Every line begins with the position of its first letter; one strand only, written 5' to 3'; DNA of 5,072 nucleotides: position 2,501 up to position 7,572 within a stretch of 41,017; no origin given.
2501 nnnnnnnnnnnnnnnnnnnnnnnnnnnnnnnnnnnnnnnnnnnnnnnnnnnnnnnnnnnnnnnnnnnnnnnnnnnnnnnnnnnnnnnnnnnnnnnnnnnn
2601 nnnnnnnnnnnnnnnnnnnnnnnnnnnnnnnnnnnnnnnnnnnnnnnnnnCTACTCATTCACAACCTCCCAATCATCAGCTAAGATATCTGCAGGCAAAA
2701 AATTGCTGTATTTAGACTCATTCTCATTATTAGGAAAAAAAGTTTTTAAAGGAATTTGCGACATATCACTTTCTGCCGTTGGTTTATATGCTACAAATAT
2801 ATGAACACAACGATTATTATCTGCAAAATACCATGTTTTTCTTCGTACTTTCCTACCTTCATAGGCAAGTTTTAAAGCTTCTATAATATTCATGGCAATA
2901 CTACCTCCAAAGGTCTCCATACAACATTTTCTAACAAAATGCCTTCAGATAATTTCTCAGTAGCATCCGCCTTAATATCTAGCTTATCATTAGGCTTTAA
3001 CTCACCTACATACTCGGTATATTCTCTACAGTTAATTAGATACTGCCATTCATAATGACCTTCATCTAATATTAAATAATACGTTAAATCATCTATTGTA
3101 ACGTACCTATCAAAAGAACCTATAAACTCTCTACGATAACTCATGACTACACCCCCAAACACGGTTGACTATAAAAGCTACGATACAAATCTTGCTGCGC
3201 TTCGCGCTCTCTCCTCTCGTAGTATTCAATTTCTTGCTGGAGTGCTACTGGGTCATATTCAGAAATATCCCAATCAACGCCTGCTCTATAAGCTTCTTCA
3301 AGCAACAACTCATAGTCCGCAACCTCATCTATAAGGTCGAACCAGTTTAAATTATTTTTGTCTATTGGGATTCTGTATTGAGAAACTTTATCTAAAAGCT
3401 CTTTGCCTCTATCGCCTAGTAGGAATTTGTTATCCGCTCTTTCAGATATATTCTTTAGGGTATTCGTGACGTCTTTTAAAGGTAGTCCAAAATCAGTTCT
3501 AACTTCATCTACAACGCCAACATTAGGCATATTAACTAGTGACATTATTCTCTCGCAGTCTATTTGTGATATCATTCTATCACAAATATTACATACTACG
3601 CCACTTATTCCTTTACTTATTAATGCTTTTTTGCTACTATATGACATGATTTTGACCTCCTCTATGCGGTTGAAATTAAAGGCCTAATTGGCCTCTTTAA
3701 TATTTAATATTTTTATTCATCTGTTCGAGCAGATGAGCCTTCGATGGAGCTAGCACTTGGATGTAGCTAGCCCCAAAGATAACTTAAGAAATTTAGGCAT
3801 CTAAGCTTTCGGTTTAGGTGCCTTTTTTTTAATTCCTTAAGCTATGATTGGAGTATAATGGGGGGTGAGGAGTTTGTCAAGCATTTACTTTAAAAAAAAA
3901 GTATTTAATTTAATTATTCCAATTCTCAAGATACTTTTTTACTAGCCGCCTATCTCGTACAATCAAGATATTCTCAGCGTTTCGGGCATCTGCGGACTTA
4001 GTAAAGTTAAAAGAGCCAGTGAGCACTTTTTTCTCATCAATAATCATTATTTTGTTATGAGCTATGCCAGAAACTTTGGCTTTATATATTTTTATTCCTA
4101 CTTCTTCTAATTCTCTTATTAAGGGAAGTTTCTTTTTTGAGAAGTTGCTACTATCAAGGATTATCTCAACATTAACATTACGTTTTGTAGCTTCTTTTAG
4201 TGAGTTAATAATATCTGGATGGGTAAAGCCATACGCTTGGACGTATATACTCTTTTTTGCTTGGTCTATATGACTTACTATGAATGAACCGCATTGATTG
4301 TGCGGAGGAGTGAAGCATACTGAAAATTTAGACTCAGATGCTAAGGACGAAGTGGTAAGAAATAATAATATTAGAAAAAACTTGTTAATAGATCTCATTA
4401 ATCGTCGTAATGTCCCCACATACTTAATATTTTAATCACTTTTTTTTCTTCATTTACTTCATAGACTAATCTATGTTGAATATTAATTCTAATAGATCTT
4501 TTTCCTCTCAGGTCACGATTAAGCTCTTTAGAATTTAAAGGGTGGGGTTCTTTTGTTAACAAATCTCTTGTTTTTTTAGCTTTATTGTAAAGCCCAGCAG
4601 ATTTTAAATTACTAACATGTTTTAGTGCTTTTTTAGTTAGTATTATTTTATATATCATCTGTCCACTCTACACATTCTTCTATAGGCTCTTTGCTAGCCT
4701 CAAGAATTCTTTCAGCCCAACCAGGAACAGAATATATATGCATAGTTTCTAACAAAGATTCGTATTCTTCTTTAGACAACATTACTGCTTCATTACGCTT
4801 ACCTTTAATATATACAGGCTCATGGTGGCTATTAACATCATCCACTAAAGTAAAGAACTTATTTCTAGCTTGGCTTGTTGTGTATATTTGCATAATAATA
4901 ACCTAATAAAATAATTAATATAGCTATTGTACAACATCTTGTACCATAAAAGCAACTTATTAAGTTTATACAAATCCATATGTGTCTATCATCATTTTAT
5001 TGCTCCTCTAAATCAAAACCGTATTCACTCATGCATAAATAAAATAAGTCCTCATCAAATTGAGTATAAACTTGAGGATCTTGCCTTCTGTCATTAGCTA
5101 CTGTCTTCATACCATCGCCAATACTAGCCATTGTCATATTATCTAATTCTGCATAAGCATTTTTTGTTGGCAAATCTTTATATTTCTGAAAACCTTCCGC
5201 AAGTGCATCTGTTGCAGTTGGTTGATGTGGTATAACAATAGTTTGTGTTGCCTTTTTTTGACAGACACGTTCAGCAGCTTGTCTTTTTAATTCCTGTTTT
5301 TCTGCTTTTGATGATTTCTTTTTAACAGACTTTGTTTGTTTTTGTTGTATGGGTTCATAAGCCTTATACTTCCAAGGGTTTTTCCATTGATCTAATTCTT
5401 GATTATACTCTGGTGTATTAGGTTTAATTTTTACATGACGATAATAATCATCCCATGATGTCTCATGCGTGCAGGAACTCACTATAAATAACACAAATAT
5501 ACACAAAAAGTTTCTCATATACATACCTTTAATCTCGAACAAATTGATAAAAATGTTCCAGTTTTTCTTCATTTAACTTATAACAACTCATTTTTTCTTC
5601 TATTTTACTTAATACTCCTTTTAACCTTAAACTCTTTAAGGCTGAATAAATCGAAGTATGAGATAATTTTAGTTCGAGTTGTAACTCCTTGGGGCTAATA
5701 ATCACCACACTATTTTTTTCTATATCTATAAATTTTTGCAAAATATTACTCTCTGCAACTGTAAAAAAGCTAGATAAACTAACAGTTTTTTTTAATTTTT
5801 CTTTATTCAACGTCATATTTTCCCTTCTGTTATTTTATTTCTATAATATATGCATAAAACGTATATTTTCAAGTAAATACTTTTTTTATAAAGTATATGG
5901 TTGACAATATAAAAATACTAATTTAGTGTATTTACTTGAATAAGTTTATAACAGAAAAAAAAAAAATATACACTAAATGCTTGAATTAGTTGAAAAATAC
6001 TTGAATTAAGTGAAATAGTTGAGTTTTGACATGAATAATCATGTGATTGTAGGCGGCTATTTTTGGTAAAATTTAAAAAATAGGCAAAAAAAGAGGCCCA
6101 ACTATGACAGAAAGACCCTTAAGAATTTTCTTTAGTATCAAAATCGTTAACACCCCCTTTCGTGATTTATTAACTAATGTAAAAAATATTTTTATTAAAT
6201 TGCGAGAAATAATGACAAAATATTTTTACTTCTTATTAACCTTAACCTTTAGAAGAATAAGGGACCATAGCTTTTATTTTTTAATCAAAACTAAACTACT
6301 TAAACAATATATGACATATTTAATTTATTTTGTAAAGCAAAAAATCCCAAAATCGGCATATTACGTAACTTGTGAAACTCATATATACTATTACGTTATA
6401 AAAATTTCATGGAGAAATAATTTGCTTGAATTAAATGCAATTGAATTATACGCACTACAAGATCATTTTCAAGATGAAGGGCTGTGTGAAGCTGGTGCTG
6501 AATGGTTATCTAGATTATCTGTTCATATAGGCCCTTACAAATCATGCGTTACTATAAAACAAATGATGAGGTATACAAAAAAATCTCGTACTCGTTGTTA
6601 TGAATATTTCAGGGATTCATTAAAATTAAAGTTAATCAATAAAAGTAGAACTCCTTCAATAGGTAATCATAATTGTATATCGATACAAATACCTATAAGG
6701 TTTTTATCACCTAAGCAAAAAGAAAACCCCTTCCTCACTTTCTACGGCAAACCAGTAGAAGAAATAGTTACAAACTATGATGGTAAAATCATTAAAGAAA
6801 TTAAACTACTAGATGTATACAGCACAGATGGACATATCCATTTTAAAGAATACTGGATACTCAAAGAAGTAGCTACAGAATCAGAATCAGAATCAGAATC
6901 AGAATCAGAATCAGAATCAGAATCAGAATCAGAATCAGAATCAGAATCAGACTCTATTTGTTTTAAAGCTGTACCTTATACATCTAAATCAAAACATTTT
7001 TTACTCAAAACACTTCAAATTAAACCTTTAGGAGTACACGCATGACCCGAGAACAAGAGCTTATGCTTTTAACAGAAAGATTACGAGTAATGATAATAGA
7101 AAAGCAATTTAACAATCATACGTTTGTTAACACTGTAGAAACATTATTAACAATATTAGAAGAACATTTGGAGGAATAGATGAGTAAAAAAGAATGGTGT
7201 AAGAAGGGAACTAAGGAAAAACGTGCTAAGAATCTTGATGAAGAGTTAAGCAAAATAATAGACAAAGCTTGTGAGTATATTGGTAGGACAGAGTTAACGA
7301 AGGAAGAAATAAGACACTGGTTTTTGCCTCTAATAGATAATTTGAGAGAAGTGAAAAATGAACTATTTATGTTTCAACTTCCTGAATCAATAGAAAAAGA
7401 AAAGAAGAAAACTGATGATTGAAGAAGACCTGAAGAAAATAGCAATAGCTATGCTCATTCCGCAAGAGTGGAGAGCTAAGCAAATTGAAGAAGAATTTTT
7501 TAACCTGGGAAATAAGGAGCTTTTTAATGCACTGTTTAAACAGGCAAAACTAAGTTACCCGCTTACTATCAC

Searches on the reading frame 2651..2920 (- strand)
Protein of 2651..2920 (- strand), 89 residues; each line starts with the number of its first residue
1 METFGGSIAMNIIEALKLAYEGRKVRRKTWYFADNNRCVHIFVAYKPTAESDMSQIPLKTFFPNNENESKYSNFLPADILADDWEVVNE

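Call 64: search_protein_families(library=pfam, proteins=[window:2651-2920:-], max_evalue=0.01)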
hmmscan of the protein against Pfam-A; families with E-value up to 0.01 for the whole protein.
window:2651-2920:- (89 aa): 1 family
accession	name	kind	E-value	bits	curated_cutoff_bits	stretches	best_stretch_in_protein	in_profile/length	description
PF11195.14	Tad2-like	-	5.3e-09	36.9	25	1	10-87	1-73/73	Thoeris anti-defense 2-like domain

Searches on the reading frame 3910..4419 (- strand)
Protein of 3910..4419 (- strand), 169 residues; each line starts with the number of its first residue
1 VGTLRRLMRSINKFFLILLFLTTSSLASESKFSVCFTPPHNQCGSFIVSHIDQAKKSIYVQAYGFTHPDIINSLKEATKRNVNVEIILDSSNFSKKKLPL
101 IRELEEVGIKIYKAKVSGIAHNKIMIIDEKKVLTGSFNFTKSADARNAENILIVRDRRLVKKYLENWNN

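Call 64: search_protein_families(library=pfam, proteins=[window:3910-4419:-], max_evalue=0.01)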
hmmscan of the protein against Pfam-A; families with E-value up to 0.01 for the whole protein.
window:3910-4419:- (169 aa): 5 families
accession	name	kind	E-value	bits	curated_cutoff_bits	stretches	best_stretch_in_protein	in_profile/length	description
PF13091.12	PLDc_2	-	2.9e-29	102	27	1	47-166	1-127/132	PLD-like domain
PF07894.18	SACK1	-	3.2e-13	50.3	21.4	1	25-153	105-252/274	Scaffolding anchor of CK1 domain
PF00614.28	PLDc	-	0.00021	21.6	21.9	1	118-141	3-26/28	Phospholipase D Active site motif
PF11495.14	Regulator_TrmB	-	0.0012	18.5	22.2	1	47-166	15-123/233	Archaeal transcriptional regulator TrmB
PF17941.7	PP_kinase_C_1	-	0.0086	16.1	25.7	0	52-131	33-115/167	Polyphosphate kinase C-terminal domain 1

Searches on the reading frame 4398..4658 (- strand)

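Call 64: search_protein_families(library=pfam, proteins=[window:4398-4658:-], max_evalue=0.01)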
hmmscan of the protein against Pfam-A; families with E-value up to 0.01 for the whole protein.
window:4398-4658:- (86 aa): 2 families
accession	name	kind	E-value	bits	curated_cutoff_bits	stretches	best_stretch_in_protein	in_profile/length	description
PF05016.21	ParE_toxin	-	3.6e-05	24.7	23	1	5-82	1-84/89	ParE toxin of type II toxin-antitoxin system, parDE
PF06769.20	YoeB_toxin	-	5.7e-05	23.5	27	1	44-84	42-80/80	YoeB-like toxin of bacterial type II toxin-antitoxin system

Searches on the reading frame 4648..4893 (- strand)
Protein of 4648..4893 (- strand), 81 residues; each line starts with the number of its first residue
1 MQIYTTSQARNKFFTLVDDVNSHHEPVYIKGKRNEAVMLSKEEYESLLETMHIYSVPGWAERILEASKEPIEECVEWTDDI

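Call 64: search_protein_families(library=pfam, proteins=[window:4648-4893:-], max_evalue=0.01)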
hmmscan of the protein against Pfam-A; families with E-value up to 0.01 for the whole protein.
window:4648-4893:- (81 aa): 2 families
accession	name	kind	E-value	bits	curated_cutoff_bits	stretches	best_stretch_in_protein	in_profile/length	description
PF02604.26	PhdYeFM_antitox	-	1.5e-15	57.1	29.8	1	1-70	1-71/74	Antitoxin Phd_YefM, type II toxin-antitoxin system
PF12910.14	PHD_like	-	0.00017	22.1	27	1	2-52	3-55/141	Antitoxin of toxin-antitoxin, RelE / RelB, TA system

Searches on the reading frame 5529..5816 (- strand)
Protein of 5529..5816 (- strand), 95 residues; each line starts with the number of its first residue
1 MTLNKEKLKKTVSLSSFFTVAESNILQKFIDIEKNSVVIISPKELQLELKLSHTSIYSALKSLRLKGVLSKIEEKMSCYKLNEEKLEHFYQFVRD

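Call 64: search_protein_families(library=pfam, proteins=[window:5529-5816:-], max_evalue=0.01)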
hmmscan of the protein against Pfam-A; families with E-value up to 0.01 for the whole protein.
window:5529-5816:- (95 aa): 1 family
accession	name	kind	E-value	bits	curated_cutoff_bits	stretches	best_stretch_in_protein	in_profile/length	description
PF01978.25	TrmB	-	0.00026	21.2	25.6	1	43-80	26-63/68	Sugar-specific transcriptional regulator TrmB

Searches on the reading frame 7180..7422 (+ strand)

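Call 10: search_protein_families(library=pfam, proteins=[window:7180-7422:+], max_evalue=0.01)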
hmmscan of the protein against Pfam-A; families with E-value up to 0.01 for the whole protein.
window:7180-7422:+ (80 aa): 1 family
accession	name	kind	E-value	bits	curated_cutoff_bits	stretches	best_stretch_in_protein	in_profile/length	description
PF25078.1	DUF7801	-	0.0042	17.7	33.2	1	8-62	89-142/155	Domain of unknown function (DUF7801)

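Call 11: search_protein_families(library=phrogs, proteins=[window:7180-7422:+], max_evalue=0.001)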
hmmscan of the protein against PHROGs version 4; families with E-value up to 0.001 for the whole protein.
window:7180-7422:+ (80 aa): 0 families
